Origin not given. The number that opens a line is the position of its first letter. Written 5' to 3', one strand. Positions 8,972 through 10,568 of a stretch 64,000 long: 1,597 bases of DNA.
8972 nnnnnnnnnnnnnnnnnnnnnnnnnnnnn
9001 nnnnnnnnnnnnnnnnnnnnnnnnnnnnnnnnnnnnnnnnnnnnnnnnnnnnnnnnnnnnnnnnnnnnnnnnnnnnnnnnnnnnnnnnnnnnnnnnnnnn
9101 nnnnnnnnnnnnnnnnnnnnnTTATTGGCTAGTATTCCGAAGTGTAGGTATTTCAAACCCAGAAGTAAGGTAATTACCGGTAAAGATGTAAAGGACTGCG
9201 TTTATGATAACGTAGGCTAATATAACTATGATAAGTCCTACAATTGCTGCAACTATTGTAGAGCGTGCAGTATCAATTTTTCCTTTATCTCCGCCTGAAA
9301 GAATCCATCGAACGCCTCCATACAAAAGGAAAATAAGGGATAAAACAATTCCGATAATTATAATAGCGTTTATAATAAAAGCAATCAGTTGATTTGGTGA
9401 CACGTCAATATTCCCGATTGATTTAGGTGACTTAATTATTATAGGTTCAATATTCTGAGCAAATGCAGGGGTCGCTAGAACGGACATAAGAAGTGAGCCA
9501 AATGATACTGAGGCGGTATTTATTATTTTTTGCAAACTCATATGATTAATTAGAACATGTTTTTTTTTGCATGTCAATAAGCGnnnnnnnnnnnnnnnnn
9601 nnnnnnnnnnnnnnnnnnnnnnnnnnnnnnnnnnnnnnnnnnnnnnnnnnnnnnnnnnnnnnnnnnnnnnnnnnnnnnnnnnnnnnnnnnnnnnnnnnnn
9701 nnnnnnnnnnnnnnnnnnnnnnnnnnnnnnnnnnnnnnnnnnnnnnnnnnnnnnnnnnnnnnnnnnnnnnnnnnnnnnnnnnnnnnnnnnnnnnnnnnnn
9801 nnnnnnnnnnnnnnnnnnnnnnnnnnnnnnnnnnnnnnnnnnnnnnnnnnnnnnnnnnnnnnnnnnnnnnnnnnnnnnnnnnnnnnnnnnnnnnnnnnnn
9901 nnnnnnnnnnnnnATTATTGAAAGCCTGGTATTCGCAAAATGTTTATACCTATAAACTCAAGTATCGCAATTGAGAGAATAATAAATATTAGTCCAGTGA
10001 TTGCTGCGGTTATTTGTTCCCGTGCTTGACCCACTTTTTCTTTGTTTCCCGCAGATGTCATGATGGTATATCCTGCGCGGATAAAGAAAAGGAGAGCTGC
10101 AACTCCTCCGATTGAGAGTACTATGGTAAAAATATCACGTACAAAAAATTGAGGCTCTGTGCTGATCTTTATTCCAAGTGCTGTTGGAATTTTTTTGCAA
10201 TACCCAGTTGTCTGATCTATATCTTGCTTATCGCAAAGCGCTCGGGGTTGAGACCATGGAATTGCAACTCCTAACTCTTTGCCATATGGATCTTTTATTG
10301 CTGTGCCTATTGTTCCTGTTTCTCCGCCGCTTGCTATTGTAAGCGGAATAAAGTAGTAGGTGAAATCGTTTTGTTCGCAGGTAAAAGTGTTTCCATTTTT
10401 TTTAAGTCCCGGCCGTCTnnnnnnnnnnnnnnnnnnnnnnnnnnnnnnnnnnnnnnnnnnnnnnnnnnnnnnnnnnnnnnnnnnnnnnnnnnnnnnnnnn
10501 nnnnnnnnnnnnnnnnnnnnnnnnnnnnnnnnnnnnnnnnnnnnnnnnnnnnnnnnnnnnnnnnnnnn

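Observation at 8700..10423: Four tandem T4SS-pilin paralogs with divergent termini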

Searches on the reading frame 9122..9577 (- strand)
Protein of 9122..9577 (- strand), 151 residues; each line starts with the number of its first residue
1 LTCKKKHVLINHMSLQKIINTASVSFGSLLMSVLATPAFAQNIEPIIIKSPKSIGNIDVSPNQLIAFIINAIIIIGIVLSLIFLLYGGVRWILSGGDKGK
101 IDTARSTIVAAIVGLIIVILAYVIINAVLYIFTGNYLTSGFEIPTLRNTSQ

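Call 8: search_protein_families(library=pfam, max_evalue=0.1, proteins=[window:9122-9577:-])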
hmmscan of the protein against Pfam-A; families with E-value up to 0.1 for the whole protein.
window:9122-9577:- (151 aa): 2 families
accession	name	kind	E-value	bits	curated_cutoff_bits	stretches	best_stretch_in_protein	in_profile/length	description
PF18895.5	T4SS_pilin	-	5.6e-07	30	26.6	1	62-128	6-71/71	Type IV secretion system pilin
PF02674.22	Colicin_V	-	0.00051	20.5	29.3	1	24-129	26-122/144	Colicin V production protein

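Call 49: search_protein_families(library=ncbifam, max_evalue=0.01, proteins=[window:9122-9541:-])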
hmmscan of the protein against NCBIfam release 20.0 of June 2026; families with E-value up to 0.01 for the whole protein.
window:9122-9541:- (139 aa): 2 families
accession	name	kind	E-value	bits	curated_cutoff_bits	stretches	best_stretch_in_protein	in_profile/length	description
TIGR00909.1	2A0306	subfamily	0.0017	17.3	556.8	1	62-117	196-250/429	amino acid transporter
TIGR02970.1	succ_dehyd_cytB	equivalog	0.0035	17.6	52.3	1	50-111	56-118/120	succinate dehydrogenase, cytochrome b556 subunit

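Call 87: search_protein_families(library=phrogs, max_evalue=0.01, proteins=[window:9122-9541:-])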
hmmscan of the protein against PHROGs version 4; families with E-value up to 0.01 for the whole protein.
window:9122-9541:- (139 aa): 0 families

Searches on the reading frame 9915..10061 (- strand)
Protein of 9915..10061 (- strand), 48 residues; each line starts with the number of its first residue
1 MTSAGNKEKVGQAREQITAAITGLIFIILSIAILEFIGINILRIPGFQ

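Call 55: find_encoding_contigs(protein=window:9915-10061:-, flank=2000, max_places=5)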
Protein window:9915-10061:- (48 aa): no gene with exactly this product is on record in the collection.

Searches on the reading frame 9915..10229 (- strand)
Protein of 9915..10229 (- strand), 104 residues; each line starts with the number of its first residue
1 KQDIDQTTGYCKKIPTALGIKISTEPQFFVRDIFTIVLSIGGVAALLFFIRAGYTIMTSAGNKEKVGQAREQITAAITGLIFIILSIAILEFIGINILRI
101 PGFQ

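Call 83: search_protein_representatives(protein=window:9915-10229:-)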
Query: 104 residues. Proteins with E-value up to 0.001 (for the whole library): 10898; up to 1e-10: 2855; up to 1e-30: 22. The best 150 are listed.
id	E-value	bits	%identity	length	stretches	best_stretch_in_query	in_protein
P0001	2.5e-57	207.1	100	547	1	1-104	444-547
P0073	4.1e-43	161.6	81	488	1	7-103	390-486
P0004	5.4e-42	158.0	79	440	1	7-103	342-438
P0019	5.6e-42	157.9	79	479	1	7-103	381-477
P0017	1.3e-41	156.7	80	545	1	8-103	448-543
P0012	5.3e-41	154.8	75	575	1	2-103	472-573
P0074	5.9e-40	151.4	75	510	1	3-103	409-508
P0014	6.1e-40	151.4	81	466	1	5-104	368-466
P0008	1.4e-39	150.2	79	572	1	7-103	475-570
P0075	3.6e-39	148.9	73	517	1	5-103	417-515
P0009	8.1e-39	147.8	77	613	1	5-103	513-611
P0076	2.0e-38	146.5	74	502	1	6-104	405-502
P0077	4.4e-38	145.4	71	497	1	3-103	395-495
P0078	2.0e-37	143.3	76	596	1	8-103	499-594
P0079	1.5e-36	140.5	73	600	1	7-103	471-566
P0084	1.0e-31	125.1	35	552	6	29-93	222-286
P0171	1.7e-21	92.3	26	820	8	37-91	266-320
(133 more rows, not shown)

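Call 87: search_protein_families(library=phrogs, max_evalue=0.01, proteins=[window:9915-10229:-])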
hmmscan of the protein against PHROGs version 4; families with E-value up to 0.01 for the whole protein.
window:9915-10229:- (104 aa): 0 families

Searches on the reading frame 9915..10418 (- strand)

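Call 8: search_protein_families(library=pfam, max_evalue=0.1, proteins=[window:9915-10418:-])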
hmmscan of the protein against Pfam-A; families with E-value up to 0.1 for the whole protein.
window:9915-10418:- (167 aa): 1 family
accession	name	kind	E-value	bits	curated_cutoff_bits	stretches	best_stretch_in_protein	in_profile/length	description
PF18895.5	T4SS_pilin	-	5.9e-09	36.3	26.6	1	93-155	9-70/71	Type IV secretion system pilin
